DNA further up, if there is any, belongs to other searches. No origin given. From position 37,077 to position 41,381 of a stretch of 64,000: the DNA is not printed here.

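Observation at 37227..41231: NERD domain fused to a pseudokinase-kinase tandem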

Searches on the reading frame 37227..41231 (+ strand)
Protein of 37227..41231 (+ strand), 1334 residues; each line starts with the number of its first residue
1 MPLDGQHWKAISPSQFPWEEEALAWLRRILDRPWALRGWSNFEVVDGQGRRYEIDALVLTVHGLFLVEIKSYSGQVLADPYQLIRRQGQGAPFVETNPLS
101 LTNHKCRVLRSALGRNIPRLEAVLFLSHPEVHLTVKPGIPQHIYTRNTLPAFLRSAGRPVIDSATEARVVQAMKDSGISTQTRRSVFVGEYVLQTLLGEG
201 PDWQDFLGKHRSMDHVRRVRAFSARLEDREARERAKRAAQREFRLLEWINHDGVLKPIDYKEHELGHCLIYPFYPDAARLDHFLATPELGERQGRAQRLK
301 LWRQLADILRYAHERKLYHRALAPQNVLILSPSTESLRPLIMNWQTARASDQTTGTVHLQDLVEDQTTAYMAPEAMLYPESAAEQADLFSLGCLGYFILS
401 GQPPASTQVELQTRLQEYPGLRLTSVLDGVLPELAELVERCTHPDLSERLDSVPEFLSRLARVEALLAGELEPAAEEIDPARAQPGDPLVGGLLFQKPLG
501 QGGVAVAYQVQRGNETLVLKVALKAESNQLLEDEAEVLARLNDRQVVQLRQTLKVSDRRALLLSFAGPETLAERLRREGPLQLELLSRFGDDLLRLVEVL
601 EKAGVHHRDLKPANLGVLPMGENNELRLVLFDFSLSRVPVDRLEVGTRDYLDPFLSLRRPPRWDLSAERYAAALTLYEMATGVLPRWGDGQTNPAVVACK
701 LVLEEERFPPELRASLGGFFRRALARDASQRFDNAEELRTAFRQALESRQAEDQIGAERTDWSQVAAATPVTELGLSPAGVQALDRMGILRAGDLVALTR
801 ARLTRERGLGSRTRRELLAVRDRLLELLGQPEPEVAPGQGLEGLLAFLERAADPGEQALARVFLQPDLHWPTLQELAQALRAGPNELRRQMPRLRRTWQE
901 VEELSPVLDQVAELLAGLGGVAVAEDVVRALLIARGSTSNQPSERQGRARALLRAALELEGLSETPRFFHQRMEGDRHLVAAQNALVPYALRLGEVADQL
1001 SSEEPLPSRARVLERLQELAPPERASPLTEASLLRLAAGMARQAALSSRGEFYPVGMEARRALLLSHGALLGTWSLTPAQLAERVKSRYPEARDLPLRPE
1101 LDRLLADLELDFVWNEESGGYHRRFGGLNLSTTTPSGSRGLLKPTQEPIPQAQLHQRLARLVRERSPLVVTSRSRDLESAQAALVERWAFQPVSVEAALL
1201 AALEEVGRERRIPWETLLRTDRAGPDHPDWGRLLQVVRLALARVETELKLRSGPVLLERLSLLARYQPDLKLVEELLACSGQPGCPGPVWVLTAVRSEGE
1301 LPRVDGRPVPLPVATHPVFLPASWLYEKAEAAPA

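Call 5: search_protein_families(library=pfam, proteins=[window:37227-41231:+], max_evalue=1)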
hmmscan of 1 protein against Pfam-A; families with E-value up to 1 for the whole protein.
window:37227-41231:+ (1334 aa): 6 families
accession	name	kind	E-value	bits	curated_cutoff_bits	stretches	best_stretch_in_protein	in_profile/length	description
PF00069.31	Pkinase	-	7.9e-38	130.8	31.7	2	497-733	5-253/263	Protein kinase domain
PF07714.23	PK_Tyr_Ser-Thr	-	5.5e-19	68.9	23.1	2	229-450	38-249/258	Protein tyrosine and serine/threonine kinase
PF08378.17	NERD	-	1.4e-11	45.4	22.1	1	18-118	5-100/111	Nuclease-related domain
PF03118.21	RNA_pol_A_CTD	-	0.00025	21.1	23.8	1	768-817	12-61/67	Bacterial RNA polymerase, alpha chain C terminal domain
PF06293.20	Kdo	-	0.0016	18.3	21.3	0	280-333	105-155/207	Lipopolysaccharide kinase (Kdo/WaaP) family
PF23199.1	DUF7060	-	0.14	12.2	27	1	169-210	22-63/208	Domain of unknown function (DUF7060)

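Call 6: search_protein_families(library=padloc, proteins=[window:37227-41231:+], max_evalue=0.001)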
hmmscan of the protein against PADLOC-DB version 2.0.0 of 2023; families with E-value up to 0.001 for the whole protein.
window:37227-41231:+ (1334 aa): 33 families (the best 25 are shown)
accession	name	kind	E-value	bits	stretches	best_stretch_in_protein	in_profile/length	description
PDLC02512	PglW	-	0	1203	1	6-1331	4-1398/1403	PglW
PDLC02514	PglW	-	1.2e-55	186.8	1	178-807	154-834/1335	PglW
PDLC04042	PD-T4-6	-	1.8e-53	180.1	2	490-753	8-280/292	-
PDLC04138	mad6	-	2.1e-50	170.3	2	227-481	87-331/659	mads_6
PDLC04053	PD-T4-6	-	1.2e-46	157.6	2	187-470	7-278/311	-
PDLC04054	PD-T4-6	-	4.5e-40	136.1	2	188-485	10-296/347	-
PDLC02513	PglW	-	7.9e-35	117.5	1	40-744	35-726/1413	PglW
PDLC03920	MkoA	-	2.8e-33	113.3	2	218-468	34-282/1112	-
PDLC04047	PD-T4-6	-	1.1e-31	108.2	2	496-753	15-280/327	-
PDLC03921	MkoA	-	5.2e-31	105.2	1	19-633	14-632/1607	-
PDLC04061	PD-T4-6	-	8.1e-31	106.1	2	182-466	9-286/510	-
PDLC04041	PD-T4-6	-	2.7e-30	104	2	501-783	41-327/443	-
PDLC04043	PD-T4-6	-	8.4e-30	102.2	2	189-463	15-277/452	-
PDLC04057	PD-T4-6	-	1e-26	92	2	499-759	16-284/443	-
PDLC04039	PD-T4-6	-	7.8e-26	89.1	2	496-755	19-284/458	-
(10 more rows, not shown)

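Call 11: search_solved_structures(query=window:37227-41231:+, max_evalue=0.00001, show_alignments=2)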
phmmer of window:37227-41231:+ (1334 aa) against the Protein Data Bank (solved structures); distinct sequences matched with E-value up to 0.00001: 400 (the best 60 are shown).
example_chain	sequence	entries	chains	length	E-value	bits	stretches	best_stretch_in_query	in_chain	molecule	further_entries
3ma6_A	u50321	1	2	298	4.8e-12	47.6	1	176-407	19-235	Calmodulin-domain protein kinase 1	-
4m97_A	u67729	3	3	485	1e-11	46.5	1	177-407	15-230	Calmodulin-like domain protein kinase isoenzyme gamma, related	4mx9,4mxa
9ymt_A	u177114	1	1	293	1.1e-11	46.5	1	226-462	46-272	Serine/Threonine Kinase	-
4eqm_A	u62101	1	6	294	1.1e-11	46.5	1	226-462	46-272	Protein kinase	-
4ieb_A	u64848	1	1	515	1.4e-11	46.1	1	177-407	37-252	Calmodulin-domain protein kinase 1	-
3i79_A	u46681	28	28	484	2.3e-11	45.4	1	177-407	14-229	Calmodulin-domain protein kinase 1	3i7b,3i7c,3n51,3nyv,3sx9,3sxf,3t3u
3hx4_A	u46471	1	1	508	2.5e-11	45.3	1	177-407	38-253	Calmodulin-domain protein kinase 1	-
3ku2_A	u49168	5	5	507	2.5e-11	45.3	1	177-407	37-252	Calmodulin-domain protein kinase 1 | Non-specific serine/threonine protein kinase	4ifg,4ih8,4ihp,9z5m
4yga_A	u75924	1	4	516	2.6e-11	45.2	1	177-407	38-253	Calmodulin-domain protein kinase 1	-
9z5l_A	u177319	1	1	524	2.7e-11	45.2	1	177-407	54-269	Non-specific serine/threonine protein kinase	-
5dvr_A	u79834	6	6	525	2.7e-11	45.2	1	177-407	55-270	Calmodulin-domain protein kinase 1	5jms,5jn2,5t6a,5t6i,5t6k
3ubd_A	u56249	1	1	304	1.7e-10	42.5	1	517-739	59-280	Ribosomal protein S6 kinase alpha-3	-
4el9_A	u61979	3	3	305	1.7e-10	42.5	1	517-739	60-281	Ribosomal protein S6 kinase alpha-3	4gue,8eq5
7opo_A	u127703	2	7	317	2e-10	42.3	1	517-739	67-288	Ribosomal protein S6 kinase alpha-3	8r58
8xfy_A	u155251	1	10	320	2e-10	42.3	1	517-739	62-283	Ribosomal protein S6 kinase alpha-3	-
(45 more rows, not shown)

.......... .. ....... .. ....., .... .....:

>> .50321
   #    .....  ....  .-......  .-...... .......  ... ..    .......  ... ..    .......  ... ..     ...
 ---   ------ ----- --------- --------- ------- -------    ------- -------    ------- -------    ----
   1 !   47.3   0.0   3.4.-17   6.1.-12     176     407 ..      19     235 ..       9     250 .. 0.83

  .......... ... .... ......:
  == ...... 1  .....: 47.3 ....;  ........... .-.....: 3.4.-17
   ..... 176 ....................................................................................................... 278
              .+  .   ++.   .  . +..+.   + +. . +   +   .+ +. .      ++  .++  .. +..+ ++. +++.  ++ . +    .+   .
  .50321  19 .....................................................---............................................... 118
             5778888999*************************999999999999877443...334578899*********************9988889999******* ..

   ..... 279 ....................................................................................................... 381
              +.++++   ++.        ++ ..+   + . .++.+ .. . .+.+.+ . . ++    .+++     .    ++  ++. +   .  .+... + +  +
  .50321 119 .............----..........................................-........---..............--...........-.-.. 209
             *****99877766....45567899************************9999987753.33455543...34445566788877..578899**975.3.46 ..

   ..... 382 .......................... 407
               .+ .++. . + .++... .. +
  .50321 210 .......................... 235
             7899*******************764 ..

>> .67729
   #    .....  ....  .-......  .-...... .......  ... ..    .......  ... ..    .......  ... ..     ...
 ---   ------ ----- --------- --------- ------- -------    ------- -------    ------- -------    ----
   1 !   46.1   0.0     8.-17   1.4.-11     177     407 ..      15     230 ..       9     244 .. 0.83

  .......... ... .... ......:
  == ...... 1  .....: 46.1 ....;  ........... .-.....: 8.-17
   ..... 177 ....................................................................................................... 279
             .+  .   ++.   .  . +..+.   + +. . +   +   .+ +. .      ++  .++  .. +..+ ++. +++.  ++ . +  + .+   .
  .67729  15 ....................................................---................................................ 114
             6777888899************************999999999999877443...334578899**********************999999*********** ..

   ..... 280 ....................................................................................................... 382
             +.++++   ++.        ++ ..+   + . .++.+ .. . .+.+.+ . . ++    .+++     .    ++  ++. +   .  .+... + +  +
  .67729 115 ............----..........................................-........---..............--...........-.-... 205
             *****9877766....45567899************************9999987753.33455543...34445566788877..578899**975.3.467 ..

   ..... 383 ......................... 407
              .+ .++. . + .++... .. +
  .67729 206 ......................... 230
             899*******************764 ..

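Call 16: find_related_loci(query=window:37227-41231:+, collection=genome_contigs, flank=10000)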
Query window:37227-41231:+ (1334 aa) in genome_contigs; peptide patterns used: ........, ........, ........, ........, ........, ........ (x = any residue, [..] = any of these).
84 stretches matched a pattern; 35 encode a relative of the query (tblastn E <= 1e-3); 35 distinct loci.
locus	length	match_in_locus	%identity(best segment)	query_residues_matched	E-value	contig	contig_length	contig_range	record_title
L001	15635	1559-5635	41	8-1325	0e+0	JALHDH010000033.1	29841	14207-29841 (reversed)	MAG: bacterium isolate 1-no_shock_S1_038 scaffold_720, whole genome shotgun sequence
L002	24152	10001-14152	37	7-1325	0e+0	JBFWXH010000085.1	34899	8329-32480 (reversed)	MAG: Candidatus Binatia bacterium isolate CA_2019_TPBS_136 NODE_6559_length_34899_cov_6.912401_TPBS, whole genome shotgu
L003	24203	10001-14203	38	6-1334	0e+0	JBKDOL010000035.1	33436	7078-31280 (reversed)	MAG: Planctomycetota bacterium isolate samp_2143_metabat2_66 samp_2143_260813, whole genome shotgun sequence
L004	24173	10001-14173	37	7-1325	0e+0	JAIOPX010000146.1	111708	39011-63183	MAG: Planctomycetota bacterium isolate LakeFargette_0920_ALND_MAG_59_20 LacPavin_0920_ALND_scaffold_228120, whole genome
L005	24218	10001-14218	38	1-1325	0e+0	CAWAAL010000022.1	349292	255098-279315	MAG: uncultured Planctomycetia bacterium isolate MFD01689.bin.2.11 genome assembly, contig: contig_18979, whole genome s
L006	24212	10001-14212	37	5-1331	0e+0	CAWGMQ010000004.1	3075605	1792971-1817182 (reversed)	MAG: uncultured Planctomycetota bacterium isolate MFD09567.bin.1.13 genome assembly, contig: contig_19, whole genome sho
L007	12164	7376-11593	38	8-1333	0e+0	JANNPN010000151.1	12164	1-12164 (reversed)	MAG: Polyangiaceae bacterium isolate SOY_34_concoct_69 SOY_34_k141_5062394, whole genome shotgun sequence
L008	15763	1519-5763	39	3-1328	0e+0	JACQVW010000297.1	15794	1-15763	MAG: Planctomycetota bacterium isolate NC_groundwater_1473_Ag_S-0.65um_71_22 S_p65_S5_coassembly_k141_1843784, whole gen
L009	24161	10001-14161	39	8-1326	0e+0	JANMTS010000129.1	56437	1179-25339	MAG: Holophagales bacterium isolate SOY_29_metabat_132 SOY_29_k141_3667337, whole genome shotgun sequence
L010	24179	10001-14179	37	7-1332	0e+0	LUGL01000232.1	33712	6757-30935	Elainella saxicola E1 E1_assembly_rep_c9517, whole genome shotgun sequence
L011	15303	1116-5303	36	7-1331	0e+0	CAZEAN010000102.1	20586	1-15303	MAG TPA_asm: uncultured Isosphaeraceae bacterium isolate SRP128890_co1_113 genome assembly, contig: NODE_4180_length_205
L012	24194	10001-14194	38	8-1329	0e+0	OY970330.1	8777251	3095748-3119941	MAG: Thermoanaerobaculaceae bacterium isolate MFD05537.bin.c.1 genome assembly, chromosome: 1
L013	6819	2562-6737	37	6-1325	0e+0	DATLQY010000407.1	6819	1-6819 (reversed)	MAG TPA_asm: Pirellulales bacterium isolate SMAG_U13890 k141_591589, whole genome shotgun sequence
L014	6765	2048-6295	36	8-1325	0e+0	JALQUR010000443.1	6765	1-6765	MAG: Planctomycetaceae bacterium isolate DJN.30 DJN_254097, whole genome shotgun sequence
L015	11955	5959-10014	36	7-1325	0e+0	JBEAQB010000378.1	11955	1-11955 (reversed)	MAG: Cyanobacteriota bacterium isolate muddycreek_2019_sw_WHONDRS-S19S_0082_B_bin.24 scaffold_932285, whole genome shotg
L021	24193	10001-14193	40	7-1331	2e-173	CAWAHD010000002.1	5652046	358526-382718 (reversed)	MAG: uncultured Isosphaeraceae bacterium isolate MFD02248.bin.2.64 genome assembly, contig: contig_17005, whole genome s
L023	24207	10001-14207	41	7-1334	2e-162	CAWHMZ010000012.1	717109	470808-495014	MAG: uncultured Isosphaeraceae bacterium isolate MFD09567.bin.2.77 genome assembly, contig: contig_38014, whole genome s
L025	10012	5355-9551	36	6-1331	0e+0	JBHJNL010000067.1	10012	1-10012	MAG: Thermosynechococcaceae cyanobacterium isolate al_S4C752_1 S4Ck119_281528, whole genome shotgun sequence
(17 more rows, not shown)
